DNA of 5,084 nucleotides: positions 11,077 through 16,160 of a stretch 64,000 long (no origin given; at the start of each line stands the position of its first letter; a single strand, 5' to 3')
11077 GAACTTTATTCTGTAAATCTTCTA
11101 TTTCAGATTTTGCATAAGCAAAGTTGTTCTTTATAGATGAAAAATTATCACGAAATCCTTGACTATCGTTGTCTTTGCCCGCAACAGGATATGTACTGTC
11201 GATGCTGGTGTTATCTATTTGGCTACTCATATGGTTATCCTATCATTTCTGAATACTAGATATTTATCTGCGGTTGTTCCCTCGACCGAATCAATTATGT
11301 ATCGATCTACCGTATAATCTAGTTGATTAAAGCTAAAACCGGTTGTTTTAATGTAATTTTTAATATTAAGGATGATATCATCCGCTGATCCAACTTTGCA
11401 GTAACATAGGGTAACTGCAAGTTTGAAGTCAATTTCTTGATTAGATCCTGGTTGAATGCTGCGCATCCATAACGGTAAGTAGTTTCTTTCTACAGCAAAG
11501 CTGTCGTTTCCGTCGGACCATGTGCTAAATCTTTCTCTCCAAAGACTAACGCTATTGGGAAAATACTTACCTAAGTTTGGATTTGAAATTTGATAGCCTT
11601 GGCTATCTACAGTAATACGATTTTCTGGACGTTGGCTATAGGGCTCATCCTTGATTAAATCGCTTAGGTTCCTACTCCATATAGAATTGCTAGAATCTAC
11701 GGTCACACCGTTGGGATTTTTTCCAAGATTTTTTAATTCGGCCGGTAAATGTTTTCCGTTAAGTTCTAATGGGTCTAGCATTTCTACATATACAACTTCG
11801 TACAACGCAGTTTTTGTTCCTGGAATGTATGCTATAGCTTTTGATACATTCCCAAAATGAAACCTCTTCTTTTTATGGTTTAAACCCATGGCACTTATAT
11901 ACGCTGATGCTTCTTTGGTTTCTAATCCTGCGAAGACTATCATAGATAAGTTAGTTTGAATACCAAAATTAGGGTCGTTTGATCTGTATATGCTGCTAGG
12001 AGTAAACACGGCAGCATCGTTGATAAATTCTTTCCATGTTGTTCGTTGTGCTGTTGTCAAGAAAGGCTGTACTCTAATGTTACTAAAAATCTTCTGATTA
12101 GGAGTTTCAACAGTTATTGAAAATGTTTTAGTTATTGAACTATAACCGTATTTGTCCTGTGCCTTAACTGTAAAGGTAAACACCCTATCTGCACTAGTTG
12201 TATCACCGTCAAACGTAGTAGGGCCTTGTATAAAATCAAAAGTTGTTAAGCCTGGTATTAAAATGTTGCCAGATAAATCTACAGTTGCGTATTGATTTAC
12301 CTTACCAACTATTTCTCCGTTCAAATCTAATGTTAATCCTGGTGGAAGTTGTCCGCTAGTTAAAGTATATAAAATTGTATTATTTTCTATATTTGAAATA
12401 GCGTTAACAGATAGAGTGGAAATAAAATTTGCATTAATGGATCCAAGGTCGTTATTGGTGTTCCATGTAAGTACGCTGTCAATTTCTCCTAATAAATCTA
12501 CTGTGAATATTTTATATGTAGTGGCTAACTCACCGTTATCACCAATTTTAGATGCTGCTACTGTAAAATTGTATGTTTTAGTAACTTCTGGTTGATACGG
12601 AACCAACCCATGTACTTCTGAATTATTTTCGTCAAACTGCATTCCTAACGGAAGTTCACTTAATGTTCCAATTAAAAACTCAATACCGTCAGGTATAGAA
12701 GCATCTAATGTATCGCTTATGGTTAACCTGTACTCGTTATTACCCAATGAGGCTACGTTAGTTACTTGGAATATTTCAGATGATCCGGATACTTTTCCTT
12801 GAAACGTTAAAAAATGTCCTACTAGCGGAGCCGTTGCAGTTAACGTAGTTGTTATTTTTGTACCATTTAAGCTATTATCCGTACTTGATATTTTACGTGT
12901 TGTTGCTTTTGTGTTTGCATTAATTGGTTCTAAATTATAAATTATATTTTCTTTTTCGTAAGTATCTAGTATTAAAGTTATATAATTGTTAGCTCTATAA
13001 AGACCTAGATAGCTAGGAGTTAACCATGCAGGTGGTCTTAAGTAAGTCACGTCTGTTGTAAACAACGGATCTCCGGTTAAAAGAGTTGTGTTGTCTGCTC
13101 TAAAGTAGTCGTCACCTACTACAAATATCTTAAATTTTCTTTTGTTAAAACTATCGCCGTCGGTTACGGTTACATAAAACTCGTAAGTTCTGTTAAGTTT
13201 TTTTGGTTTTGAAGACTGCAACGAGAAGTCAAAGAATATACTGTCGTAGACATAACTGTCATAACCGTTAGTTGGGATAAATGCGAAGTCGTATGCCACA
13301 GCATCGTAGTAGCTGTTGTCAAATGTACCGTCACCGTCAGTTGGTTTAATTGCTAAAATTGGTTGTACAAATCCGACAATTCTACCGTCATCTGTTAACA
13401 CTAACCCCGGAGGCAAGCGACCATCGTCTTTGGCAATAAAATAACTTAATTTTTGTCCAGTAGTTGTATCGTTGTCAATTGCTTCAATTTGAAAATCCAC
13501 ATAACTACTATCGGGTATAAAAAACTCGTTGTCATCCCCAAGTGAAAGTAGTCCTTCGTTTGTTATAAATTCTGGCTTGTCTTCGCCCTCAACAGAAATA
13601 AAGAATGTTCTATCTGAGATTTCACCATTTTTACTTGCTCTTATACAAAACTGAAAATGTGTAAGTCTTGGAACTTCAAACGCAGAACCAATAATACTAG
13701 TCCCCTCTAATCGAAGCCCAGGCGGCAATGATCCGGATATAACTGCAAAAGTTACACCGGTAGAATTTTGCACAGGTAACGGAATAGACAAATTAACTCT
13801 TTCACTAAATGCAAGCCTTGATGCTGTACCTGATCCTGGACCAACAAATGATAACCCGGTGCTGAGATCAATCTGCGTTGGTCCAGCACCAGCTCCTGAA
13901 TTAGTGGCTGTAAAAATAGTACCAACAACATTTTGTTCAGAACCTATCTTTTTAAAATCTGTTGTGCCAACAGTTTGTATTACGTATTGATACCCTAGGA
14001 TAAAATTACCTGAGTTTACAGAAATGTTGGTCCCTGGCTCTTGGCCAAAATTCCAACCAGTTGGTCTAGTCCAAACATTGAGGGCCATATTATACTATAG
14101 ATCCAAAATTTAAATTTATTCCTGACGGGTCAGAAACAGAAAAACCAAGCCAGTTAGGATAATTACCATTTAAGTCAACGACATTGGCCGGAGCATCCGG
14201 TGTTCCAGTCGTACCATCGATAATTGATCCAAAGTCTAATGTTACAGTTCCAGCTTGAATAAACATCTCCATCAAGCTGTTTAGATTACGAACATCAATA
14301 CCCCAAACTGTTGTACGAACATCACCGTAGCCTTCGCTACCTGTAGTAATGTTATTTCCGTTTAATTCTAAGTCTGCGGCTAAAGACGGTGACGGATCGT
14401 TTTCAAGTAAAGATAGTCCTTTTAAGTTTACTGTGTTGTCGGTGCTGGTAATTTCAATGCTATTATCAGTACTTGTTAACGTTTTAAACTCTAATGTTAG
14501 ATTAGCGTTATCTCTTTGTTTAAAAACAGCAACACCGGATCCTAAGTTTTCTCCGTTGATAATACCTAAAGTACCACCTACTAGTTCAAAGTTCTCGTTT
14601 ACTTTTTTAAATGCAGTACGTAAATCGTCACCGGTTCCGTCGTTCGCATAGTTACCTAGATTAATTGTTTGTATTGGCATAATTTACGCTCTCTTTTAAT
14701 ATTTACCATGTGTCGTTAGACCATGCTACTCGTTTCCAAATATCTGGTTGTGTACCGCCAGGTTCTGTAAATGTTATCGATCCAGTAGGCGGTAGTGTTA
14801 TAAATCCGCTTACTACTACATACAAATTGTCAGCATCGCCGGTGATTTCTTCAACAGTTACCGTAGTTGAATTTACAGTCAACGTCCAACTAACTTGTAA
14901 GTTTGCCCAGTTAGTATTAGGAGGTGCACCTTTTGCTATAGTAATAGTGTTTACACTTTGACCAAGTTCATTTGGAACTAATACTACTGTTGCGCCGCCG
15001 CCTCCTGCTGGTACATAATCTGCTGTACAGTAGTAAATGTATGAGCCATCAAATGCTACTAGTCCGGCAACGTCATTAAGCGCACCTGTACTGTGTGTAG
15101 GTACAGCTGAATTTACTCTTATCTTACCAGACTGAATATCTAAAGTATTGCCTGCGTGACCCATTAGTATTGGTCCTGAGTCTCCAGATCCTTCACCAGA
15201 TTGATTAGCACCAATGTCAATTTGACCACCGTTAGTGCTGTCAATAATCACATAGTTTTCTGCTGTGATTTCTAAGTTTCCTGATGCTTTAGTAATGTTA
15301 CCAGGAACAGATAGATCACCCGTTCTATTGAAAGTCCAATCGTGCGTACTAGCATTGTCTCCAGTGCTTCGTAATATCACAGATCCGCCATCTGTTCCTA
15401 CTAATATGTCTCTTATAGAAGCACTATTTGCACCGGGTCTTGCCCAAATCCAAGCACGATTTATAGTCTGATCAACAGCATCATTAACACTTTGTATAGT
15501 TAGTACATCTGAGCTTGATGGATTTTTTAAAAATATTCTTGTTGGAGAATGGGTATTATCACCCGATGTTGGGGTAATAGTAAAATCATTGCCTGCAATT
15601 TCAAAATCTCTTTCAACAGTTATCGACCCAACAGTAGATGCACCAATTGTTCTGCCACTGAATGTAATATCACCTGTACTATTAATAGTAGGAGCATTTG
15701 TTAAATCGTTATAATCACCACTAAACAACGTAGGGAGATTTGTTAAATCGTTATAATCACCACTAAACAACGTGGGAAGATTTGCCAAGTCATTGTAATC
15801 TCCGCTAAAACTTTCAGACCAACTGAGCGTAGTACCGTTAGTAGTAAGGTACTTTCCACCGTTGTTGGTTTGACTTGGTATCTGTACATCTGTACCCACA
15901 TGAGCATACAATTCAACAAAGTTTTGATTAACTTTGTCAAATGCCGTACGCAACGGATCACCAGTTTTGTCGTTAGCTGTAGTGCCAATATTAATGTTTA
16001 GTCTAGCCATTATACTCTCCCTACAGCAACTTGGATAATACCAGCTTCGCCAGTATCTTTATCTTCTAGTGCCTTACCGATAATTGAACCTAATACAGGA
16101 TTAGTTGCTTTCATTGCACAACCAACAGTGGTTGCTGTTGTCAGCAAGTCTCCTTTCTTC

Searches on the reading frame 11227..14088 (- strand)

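Call 61: search_protein_families(library=pfam, proteins=[window:11227-14088:-], max_evalue=0.01)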
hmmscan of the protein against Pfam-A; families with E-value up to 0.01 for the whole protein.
window:11227-14088:- (953 aa): 1 family
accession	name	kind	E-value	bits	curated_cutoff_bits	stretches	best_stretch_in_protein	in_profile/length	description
PF05345.18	He_PIG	-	2e-11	44.6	24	1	549-598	13-65/96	Putative Ig domain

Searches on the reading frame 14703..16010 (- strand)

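Call 61: search_protein_families(library=pfam, proteins=[window:14703-16010:-], max_evalue=0.01)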
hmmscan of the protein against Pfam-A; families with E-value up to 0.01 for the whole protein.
window:14703-16010:- (435 aa): 1 family
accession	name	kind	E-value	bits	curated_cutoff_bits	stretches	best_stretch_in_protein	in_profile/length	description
PF07880.17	T4_gp9_10_N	-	0.00062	20.3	25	1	5-44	3-42/175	Bacteriophage T4 gp9/10-like protein, N-terminal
